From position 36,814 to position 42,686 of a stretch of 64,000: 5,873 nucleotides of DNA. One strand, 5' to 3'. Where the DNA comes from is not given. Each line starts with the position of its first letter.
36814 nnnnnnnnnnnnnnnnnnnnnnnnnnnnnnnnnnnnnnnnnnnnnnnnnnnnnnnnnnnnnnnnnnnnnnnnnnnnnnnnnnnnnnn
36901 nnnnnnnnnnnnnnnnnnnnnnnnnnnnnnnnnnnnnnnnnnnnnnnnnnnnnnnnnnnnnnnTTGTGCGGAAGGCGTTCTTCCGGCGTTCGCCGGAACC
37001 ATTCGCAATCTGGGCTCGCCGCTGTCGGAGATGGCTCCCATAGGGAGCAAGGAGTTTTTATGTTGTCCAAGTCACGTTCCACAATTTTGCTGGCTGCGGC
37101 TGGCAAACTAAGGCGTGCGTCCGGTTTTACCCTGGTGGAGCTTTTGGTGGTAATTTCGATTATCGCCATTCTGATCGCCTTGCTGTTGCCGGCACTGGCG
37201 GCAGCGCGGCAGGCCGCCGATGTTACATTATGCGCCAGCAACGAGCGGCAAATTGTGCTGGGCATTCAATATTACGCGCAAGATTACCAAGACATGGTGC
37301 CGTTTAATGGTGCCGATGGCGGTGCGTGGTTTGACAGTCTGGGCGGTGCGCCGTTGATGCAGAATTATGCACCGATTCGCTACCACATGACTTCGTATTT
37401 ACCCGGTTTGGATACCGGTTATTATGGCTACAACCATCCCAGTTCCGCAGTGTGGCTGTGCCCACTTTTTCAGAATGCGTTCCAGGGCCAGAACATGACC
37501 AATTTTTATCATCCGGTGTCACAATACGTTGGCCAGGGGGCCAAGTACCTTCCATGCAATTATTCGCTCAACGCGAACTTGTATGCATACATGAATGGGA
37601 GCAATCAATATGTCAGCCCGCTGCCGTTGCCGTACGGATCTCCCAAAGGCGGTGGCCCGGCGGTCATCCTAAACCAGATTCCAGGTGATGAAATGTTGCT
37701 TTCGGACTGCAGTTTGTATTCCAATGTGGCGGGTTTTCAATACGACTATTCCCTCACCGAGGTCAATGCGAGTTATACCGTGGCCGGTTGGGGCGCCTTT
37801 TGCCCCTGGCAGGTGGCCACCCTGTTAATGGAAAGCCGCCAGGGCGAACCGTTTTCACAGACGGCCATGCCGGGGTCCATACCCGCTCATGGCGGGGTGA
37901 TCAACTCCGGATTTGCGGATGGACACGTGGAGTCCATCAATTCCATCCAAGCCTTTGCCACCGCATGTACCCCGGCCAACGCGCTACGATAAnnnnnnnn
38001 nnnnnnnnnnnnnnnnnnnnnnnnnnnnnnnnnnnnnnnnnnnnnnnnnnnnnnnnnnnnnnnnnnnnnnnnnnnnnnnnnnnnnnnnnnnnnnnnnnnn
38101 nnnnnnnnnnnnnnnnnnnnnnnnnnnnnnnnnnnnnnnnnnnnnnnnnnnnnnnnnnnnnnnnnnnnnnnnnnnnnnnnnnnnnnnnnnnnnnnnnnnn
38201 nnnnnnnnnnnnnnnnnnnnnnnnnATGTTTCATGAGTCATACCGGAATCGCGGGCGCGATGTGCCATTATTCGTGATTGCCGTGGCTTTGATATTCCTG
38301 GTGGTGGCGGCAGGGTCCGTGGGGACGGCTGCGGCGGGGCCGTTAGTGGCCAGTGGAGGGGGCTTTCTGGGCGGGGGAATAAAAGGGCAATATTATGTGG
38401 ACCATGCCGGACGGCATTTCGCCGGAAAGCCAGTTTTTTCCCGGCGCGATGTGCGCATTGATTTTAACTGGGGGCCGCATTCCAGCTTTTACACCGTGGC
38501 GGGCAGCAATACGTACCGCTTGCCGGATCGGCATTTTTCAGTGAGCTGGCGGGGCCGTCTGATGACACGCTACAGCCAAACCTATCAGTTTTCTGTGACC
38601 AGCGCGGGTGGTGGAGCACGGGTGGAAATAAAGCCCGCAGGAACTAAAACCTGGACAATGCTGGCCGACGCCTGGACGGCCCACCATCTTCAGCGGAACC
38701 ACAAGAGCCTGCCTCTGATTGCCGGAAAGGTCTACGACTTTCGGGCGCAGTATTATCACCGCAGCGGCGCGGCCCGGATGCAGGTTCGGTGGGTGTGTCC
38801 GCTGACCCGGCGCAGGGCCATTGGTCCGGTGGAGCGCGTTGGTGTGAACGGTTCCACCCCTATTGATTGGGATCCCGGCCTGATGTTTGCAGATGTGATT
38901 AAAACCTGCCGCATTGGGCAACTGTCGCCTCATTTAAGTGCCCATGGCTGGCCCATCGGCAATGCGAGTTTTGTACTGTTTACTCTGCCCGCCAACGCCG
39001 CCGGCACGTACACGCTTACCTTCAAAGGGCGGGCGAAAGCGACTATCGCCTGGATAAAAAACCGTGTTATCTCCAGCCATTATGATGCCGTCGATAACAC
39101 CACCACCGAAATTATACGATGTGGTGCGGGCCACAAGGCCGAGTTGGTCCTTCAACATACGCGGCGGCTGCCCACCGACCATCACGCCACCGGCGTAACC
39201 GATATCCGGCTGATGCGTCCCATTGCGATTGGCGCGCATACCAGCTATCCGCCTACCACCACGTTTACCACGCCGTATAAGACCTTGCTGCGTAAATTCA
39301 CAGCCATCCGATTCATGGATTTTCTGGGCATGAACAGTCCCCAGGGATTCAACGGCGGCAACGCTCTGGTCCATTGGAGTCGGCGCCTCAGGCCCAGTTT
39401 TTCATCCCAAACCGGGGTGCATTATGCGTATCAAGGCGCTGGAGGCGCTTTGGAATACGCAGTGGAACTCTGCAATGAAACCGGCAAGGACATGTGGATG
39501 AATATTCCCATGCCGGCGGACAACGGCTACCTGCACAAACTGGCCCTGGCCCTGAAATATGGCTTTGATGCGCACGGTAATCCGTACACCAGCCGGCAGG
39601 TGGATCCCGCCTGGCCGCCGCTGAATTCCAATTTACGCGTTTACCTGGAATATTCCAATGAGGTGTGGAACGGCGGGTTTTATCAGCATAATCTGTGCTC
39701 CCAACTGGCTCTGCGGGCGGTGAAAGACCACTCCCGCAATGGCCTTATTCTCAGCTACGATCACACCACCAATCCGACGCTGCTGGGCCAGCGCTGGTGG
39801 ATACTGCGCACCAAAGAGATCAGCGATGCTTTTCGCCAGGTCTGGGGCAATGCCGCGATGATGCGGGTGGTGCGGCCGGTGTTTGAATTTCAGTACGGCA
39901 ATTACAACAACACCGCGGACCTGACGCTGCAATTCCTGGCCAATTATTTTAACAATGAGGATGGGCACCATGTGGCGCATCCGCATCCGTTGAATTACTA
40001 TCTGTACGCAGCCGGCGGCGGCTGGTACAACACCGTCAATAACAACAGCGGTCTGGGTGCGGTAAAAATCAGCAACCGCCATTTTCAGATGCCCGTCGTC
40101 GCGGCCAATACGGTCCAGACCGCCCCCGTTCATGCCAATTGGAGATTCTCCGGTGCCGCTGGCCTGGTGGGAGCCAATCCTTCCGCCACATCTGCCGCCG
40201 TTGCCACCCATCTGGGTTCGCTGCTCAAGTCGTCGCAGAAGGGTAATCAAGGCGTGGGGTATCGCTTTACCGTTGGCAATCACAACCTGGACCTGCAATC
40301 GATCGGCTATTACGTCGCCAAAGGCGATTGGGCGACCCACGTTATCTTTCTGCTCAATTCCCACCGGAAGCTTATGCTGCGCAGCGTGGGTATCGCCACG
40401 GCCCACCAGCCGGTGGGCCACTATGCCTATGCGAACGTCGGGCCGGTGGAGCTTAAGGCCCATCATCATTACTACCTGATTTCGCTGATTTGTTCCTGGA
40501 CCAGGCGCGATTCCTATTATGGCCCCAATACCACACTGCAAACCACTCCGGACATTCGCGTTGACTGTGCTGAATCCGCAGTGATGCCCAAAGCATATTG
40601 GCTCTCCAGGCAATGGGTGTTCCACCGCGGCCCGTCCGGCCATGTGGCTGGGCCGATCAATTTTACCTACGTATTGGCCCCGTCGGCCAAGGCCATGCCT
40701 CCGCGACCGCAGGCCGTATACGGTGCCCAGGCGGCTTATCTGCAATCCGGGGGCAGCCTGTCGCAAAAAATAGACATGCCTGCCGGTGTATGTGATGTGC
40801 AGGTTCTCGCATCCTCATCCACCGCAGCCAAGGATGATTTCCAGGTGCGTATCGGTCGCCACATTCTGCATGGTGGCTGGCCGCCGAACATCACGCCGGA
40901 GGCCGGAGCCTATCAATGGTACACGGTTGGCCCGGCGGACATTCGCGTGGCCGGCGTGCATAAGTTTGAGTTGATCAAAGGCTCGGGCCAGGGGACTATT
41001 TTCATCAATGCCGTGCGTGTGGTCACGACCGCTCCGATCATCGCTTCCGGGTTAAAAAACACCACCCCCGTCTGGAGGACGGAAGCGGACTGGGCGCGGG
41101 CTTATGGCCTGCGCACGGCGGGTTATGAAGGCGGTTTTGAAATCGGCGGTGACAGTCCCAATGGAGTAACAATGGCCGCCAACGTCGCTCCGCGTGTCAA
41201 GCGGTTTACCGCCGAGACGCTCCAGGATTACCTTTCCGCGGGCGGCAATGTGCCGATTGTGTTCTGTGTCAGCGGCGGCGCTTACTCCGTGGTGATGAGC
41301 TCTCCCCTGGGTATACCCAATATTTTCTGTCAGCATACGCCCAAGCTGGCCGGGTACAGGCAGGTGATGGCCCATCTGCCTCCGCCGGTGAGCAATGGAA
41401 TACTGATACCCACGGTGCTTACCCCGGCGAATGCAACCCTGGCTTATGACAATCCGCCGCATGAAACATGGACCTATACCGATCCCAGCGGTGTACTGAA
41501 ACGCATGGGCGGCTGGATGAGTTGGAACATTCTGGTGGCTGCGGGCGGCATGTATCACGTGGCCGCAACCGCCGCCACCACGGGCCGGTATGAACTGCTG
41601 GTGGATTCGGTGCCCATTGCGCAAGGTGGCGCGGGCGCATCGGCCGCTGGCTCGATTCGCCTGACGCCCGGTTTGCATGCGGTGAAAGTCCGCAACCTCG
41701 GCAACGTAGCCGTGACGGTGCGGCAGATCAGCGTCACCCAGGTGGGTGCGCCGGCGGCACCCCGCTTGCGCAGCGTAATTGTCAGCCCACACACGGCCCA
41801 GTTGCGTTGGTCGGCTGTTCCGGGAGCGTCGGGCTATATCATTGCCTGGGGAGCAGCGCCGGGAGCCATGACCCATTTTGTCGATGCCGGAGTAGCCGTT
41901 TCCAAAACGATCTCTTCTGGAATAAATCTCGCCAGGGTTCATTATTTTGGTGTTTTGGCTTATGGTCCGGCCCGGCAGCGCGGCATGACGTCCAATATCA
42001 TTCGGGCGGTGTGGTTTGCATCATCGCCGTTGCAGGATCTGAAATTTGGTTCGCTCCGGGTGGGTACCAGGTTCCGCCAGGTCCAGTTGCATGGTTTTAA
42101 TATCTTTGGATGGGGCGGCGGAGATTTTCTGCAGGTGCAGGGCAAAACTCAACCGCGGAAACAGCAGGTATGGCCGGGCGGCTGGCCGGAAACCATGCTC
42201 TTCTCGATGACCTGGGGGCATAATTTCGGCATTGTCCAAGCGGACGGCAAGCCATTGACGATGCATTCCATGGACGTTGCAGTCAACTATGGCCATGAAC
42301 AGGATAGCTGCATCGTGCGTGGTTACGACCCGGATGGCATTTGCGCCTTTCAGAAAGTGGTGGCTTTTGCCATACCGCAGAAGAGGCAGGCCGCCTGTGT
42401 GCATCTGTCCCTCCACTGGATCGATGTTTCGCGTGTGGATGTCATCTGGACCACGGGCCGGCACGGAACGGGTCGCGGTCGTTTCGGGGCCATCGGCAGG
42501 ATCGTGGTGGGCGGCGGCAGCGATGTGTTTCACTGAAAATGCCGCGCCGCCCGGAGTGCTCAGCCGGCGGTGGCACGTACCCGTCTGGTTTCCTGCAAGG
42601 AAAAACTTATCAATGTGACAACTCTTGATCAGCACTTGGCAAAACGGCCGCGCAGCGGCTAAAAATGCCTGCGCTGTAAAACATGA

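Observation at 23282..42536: Modular array: prepilin H-X9-DG tail repeated three times, each copy followed by a different secreted GH-A-like paralogue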

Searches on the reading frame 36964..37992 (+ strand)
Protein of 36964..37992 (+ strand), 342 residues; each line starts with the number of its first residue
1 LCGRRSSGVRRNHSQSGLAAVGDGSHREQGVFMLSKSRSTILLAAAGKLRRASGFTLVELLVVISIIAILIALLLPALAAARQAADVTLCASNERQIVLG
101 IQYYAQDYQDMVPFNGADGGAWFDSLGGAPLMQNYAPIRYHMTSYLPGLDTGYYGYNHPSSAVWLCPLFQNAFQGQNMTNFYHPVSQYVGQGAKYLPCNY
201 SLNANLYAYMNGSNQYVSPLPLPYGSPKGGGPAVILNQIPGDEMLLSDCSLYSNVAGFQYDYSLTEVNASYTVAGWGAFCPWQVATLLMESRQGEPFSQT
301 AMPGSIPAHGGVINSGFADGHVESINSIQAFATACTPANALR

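Call 5: search_protein_families(library=pfam, proteins=[window:36964-37992:+], max_evalue=0.01)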
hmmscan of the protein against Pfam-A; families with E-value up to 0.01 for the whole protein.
window:36964-37992:+ (342 aa): 2 families
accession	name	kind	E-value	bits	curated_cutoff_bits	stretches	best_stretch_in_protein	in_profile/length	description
PF07963.17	N_methyl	-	2e-07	30.7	21.2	1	50-75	2-27/27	Prokaryotic N-terminal methylation motif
PF07596.16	SBP_bac_10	-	0.00027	21.5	23.3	0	80-118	2-40/268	Protein of unknown function (DUF1559)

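Call 6: search_protein_families(library=ncbifam, proteins=[window:36964-37992:+], max_evalue=0.01)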
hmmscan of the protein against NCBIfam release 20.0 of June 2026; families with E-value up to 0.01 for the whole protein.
window:36964-37992:+ (342 aa): 12 families
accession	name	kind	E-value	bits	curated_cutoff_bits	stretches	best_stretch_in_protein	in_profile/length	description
NF040999.1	pilin_ComGC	equivalog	3.9e-07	30.2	75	1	53-105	2-54/84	competence type IV pilus major pilin ComGC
TIGR01710.1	typeII_sec_gspG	equivalog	5.1e-06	26.6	88.85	1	53-99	1-47/134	type II secretion system major pseudopilin GspG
NF007862.0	PRK10574.1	equivalog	8.8e-06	25.9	138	1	51-86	3-38/145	prepilin peptidase-dependent pilin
TIGR02532.1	IV_pilin_GFxxxE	domain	1.1e-05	25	16.3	1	53-75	2-24/24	prepilin-type N-terminal cleavage/methylation domain-containing protein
TIGR01708.2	typeII_sec_gspH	equivalog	2.8e-05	24.2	80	1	53-84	2-33/169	type II secretion system minor pseudopilin GspH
NF041013.1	T4P_ComGE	equivalog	5.4e-05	23.2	49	1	53-84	4-35/83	competence type IV pilus minor pilin ComGE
TIGR02596.1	TIGR02596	subfamily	0.00037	20.6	70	1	55-91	1-37/196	Verru_Chthon cassette protein D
NF007800.0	PRK10506.1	equivalog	0.0017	18.2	158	1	49-104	5-60/163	prepilin peptidase-dependent protein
NF040982.1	ComGD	equivalog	0.0022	18.4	70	1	53-83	2-32/139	competence type IV pilus minor pilin ComGD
NF041775.1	typeIV_PilA_Myxo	equivalog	0.0032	17.5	400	1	51-78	9-36/214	type IV pilin protein PilA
TIGR04294.2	pre_pil_HX9DG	domain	0.0037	17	19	1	309-326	5-22/22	H-X9-DG-CTERM domain-containing protein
TIGR02599.1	TIGR02599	subfamily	0.0046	16.2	256.5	1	54-84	1-31/361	Verru_Chthon cassette protein C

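Call 86: find_related_loci(query=window:37060-37992:+, collection=genome_contigs, flank=6000)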
Query window:37060-37992:+ (310 aa) in genome_contigs; peptide patterns used: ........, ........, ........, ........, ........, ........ (x = any residue, [..] = any of these).
598 stretches matched a pattern (row limit reached: there are more); 435 encode a relative of the query (tblastn E <= 1e-3); the best 80 are kept; 79 distinct loci.
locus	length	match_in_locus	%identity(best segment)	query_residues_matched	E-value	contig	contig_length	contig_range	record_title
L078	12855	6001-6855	43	18-310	9e-39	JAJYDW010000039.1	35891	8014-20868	MAG: Planctomycetota bacterium isolate DBS1-1.bin122 NODE_1799_length_35891_cov_3.723493, whole genome shotgun sequence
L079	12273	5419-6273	41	18-310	3e-31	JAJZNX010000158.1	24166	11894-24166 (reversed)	MAG: Planctomycetota bacterium isolate MAS4.bin39 NODE_2078_length_24166_cov_2.726237, whole genome shotgun sequence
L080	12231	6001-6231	51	10-86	2e-18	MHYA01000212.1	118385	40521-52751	MAG: Planctomycetes bacterium GWF2_42_9 gwf2_scaffold_987, whole genome shotgun sequence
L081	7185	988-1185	56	17-82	2e-17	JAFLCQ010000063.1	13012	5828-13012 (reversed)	MAG: Planctomycetota bacterium isolate UWPOB_PLANC5 gnl_X_GLJPEBFD_63, whole genome shotgun sequence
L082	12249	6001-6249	53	18-93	4e-17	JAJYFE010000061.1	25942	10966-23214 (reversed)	MAG: Planctomycetota bacterium isolate DBS1-1.bin91 NODE_2986_length_25942_cov_1.736820, whole genome shotgun sequence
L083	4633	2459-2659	55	19-85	7e-17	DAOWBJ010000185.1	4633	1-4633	MAG TPA_asm: Victivallales bacterium isolate CSMAG_1858 CSMAG_1858_k141_2279898_length_4633_cov_8.0000, whole genome sho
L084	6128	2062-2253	59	20-83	1e-16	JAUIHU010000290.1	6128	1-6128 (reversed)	MAG: Verrucomicrobiia bacterium isolate Co_bin.228 NODE_73225_length_6128_cov_0.670722, whole genome shotgun sequence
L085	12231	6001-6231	45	17-98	2e-16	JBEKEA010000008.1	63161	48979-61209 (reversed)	MAG: Sedimentisphaerales bacterium isolate SPRUCE 196 SPRUCE_196_8, whole genome shotgun sequence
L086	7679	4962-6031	45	9-86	1e-16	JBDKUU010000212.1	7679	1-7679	MAG: Phycisphaerales bacterium isolate 8_bin.166 c_000000401451, whole genome shotgun sequence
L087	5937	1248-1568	44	16-119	2e-16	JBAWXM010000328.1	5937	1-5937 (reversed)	MAG: Lentisphaerota bacterium isolate ELA063 MAG063_328, whole genome shotgun sequence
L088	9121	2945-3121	63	22-80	3e-16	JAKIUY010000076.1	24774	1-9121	MAG: Victivallaceae bacterium isolate D100SM.bin.29 NODE_861_length_24774_cov_7.351128, whole genome shotgun sequence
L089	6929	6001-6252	46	14-93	4e-16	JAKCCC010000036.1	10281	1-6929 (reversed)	MAG: Planctomycetota bacterium isolate YP1.bin19 NODE_5293_length_10281_cov_2.026591, whole genome shotgun sequence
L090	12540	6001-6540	32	19-207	9e-16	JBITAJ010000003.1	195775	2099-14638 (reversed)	MAG: Sedimentisphaeraceae bacterium JB056 k141_111296, whole genome shotgun sequence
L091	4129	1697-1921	49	15-89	7e-16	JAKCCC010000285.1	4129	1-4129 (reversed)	MAG: Planctomycetota bacterium isolate YP1.bin19 NODE_17896_length_4129_cov_1.987506, whole genome shotgun sequence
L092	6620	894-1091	56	17-82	9e-16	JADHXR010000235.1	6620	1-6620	MAG: Phycisphaerae bacterium isolate BS750m-G58 BS-750m-C24098, whole genome shotgun sequence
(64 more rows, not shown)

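Call 96: list_cluster_members(proteins=[window:37060-37992:+, L039:8724-9770:+])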
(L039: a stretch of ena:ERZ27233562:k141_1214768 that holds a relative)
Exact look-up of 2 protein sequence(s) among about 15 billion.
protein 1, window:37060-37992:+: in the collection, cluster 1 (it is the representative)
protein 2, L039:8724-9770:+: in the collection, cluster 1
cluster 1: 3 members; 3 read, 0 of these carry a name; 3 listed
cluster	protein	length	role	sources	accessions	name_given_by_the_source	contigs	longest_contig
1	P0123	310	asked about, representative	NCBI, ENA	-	-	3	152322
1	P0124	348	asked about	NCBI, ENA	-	-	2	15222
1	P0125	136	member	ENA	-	-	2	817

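Call 97: find_encoding_contigs(protein=P0123, flank=10000, max_places=6)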
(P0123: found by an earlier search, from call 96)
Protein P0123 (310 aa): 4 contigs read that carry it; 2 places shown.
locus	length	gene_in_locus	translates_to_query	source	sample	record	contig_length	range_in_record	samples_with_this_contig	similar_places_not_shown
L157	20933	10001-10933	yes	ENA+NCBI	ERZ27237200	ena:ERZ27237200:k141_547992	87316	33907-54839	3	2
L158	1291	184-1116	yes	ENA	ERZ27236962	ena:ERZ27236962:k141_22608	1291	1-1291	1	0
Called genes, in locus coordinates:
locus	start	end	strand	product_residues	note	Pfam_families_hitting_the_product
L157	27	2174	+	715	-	-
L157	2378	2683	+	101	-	-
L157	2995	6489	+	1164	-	PF07691:PA14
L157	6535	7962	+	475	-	PF00657:Lipase_GDSL, PF13472:Lipase_GDSL_2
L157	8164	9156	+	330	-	-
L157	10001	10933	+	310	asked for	PF07963:N_methyl (weak)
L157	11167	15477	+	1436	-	PF07691:PA14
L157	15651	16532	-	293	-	PF01261:AP_endonuc_2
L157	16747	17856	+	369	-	PF00923:TAL_FSA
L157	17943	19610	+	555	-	PF00342:PGI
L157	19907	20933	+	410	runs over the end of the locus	PF01408:GFO_IDH_MocA, PF02894:GFO_IDH_MocA_C, PF22725:GFO_IDH_MocA_C3 (weak)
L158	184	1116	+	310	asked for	PF07963:N_methyl (weak)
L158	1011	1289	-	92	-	?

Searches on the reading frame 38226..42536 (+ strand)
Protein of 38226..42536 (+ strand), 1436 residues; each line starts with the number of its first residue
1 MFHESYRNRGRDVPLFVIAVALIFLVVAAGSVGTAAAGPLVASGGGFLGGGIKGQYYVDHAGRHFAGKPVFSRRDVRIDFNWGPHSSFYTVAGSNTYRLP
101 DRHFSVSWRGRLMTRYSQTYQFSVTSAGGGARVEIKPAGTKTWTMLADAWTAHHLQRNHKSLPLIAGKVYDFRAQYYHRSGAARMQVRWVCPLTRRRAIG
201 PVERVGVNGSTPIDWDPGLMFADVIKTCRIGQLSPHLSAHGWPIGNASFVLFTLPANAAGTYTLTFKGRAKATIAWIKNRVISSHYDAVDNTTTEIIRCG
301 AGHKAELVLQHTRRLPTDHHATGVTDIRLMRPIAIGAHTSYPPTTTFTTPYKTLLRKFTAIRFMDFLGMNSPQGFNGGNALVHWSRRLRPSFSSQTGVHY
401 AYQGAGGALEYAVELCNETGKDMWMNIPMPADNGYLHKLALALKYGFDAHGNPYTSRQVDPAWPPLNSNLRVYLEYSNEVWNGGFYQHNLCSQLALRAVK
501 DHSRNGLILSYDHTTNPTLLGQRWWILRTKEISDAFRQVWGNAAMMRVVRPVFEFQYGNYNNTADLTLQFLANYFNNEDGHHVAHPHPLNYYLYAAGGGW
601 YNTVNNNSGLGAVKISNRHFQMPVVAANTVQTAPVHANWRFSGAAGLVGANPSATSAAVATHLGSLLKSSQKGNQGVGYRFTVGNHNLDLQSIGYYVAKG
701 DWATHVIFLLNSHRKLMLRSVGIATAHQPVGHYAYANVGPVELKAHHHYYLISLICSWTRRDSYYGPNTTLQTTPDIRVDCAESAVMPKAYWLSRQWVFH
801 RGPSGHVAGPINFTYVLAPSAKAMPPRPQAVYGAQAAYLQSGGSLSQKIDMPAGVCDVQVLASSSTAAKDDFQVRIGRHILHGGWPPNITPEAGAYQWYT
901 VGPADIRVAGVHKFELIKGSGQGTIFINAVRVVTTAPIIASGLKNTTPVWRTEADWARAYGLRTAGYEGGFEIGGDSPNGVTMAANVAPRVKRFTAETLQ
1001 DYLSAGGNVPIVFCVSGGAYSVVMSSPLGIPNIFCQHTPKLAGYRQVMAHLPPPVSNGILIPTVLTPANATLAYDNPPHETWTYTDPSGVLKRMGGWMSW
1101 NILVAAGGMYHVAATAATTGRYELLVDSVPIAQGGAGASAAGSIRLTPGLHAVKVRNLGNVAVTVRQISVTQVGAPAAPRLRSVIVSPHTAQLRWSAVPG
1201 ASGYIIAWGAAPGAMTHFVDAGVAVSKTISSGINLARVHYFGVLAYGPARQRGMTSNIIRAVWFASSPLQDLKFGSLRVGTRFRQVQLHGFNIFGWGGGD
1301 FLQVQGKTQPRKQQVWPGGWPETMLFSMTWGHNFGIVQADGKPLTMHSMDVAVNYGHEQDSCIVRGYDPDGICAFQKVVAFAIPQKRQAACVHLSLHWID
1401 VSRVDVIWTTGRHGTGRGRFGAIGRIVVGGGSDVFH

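Call 5: search_protein_families(library=pfam, proteins=[window:38226-42536:+], max_evalue=0.01)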
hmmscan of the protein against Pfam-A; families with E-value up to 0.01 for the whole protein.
window:38226-42536:+ (1436 aa): 2 families
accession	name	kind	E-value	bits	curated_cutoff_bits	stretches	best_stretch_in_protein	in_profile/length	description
PF07691.17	PA14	-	3.7e-10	40.2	24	1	78-197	21-141/147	PA14 domain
PF10528.15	GLEYA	-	0.00018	22.2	26.2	0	104-187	1-87/91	GLEYA domain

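Call 6: search_protein_families(library=ncbifam, proteins=[window:38226-42536:+], max_evalue=0.01)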
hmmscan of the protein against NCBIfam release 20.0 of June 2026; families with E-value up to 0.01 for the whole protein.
window:38226-42536:+ (1436 aa): 0 families
